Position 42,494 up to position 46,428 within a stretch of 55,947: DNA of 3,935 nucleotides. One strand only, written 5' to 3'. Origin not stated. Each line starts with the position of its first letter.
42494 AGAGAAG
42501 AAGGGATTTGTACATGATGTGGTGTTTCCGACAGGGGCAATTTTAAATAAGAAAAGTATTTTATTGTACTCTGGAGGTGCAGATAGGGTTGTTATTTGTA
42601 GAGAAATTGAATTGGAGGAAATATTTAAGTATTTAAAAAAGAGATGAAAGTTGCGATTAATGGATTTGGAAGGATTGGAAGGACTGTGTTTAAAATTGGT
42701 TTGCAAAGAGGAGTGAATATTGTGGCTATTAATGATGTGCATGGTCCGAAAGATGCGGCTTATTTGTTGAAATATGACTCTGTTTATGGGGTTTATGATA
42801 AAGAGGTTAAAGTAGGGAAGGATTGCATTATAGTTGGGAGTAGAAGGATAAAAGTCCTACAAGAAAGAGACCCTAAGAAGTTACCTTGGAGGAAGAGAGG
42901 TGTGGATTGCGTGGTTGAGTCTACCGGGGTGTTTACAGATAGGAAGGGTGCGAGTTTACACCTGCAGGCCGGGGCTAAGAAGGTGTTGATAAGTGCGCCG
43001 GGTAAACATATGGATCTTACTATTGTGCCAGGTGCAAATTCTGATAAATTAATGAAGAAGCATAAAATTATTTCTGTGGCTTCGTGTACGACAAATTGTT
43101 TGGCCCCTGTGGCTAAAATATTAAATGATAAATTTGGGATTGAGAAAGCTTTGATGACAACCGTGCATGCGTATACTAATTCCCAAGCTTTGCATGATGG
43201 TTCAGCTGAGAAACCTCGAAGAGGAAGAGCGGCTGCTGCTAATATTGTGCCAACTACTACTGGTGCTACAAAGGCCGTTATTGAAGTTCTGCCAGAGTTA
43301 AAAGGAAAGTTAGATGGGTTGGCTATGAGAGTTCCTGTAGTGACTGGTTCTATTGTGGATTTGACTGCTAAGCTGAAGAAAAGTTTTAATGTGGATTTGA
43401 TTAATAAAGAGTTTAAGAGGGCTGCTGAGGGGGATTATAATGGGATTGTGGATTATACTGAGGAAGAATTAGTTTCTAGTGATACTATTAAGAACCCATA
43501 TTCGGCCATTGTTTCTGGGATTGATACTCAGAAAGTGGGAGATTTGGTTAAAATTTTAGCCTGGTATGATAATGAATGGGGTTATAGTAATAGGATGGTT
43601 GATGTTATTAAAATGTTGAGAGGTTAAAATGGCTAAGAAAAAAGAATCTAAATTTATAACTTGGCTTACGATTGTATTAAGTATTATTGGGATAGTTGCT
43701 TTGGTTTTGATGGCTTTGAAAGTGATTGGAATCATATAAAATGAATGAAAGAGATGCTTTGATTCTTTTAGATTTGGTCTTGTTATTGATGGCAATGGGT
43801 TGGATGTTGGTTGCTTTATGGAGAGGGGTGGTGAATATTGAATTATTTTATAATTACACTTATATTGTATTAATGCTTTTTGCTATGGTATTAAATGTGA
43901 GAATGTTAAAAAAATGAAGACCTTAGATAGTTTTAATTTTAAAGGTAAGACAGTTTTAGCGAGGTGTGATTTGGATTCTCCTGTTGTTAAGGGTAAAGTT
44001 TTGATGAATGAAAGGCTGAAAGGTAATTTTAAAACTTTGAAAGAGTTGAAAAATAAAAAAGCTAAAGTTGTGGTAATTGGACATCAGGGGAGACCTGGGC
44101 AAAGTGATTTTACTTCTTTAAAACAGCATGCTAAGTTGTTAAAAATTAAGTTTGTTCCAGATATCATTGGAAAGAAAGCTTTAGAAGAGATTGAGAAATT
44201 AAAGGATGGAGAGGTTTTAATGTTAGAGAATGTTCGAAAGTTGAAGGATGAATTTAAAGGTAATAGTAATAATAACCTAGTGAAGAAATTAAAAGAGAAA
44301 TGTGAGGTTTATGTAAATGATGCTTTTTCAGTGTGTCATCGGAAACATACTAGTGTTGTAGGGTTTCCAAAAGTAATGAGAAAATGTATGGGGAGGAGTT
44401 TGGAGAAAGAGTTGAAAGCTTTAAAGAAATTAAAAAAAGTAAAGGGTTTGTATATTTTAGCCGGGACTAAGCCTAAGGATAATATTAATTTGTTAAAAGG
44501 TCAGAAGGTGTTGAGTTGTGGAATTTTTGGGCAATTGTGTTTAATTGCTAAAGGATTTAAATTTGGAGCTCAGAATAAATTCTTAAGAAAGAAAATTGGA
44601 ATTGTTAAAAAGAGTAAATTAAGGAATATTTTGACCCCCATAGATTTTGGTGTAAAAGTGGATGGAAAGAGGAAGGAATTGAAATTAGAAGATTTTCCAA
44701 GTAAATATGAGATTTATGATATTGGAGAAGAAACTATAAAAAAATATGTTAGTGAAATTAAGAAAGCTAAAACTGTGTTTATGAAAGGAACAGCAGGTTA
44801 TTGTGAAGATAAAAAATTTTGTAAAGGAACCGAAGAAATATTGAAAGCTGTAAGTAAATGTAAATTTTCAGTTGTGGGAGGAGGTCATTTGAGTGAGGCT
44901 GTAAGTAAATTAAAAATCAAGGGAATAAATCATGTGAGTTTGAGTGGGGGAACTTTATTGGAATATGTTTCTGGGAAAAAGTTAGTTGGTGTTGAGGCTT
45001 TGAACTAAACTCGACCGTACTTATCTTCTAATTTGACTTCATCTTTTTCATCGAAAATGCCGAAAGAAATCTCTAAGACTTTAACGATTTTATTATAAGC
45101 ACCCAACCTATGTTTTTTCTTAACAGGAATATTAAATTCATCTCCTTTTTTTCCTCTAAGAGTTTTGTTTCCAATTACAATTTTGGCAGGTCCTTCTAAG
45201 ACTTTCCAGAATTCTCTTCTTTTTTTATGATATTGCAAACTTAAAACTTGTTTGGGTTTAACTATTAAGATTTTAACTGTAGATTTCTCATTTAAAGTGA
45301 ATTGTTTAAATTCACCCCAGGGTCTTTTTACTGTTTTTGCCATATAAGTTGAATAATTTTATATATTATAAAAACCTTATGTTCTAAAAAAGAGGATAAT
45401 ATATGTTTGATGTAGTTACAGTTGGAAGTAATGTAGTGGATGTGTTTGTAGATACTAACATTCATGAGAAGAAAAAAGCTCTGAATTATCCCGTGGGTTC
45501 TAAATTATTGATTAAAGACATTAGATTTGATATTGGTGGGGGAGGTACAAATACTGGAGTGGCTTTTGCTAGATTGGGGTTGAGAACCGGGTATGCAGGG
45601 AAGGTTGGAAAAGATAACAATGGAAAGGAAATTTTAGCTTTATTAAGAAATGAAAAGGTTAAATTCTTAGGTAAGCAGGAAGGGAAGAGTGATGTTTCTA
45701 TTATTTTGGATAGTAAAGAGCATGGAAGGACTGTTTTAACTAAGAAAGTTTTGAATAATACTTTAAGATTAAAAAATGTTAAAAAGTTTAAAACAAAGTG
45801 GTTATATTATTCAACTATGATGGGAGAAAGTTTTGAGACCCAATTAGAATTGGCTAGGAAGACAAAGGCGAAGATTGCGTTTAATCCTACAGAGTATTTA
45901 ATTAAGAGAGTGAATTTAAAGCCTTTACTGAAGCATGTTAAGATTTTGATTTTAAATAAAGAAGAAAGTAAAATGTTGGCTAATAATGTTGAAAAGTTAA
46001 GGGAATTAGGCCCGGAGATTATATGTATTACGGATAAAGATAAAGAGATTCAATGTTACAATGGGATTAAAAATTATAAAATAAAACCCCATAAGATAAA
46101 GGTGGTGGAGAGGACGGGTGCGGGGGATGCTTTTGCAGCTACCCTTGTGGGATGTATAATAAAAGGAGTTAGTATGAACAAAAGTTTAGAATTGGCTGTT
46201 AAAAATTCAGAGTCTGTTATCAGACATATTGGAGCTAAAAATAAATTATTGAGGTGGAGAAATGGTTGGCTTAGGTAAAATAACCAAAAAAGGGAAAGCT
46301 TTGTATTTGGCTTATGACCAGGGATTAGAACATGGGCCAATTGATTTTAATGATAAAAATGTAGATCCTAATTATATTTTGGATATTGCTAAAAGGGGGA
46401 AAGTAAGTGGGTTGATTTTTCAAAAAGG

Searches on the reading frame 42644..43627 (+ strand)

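Call 67: search_protein_families(library=pfam, proteins=[window:42644-43627:+], max_evalue=0.001)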
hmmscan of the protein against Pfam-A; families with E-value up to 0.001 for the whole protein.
window:42644-43627:+ (327 aa): 2 families
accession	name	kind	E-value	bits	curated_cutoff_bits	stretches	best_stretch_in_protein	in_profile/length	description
PF02800.25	Gp_dh_C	-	1.2e-58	197.6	24.4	1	153-308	1-158/158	Glyceraldehyde 3-phosphate dehydrogenase, C-terminal domain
PF00044.30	Gp_dh_N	-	2.4e-35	121.3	31.7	1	1-99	1-100/101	Glyceraldehyde 3-phosphate dehydrogenase, NAD binding domain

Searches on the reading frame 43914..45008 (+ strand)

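Call 67: search_protein_families(library=pfam, proteins=[window:43914-45008:+], max_evalue=0.001)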
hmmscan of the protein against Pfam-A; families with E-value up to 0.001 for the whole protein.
window:43914-45008:+ (364 aa): 1 family
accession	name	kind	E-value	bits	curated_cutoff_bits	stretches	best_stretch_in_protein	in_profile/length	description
PF00162.24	PGK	-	1.2e-88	298.1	27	1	4-355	1-379/379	Phosphoglycerate kinase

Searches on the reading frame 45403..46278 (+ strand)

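Call 67: search_protein_families(library=pfam, proteins=[window:45403-46278:+], max_evalue=0.001)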
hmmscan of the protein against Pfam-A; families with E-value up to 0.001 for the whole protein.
window:45403-46278:+ (291 aa): 1 family
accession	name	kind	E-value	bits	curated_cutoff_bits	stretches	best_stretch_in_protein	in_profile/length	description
PF00294.29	PfkB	-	4e-28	99.1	25.8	1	3-281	3-298/302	pfkB family carbohydrate kinase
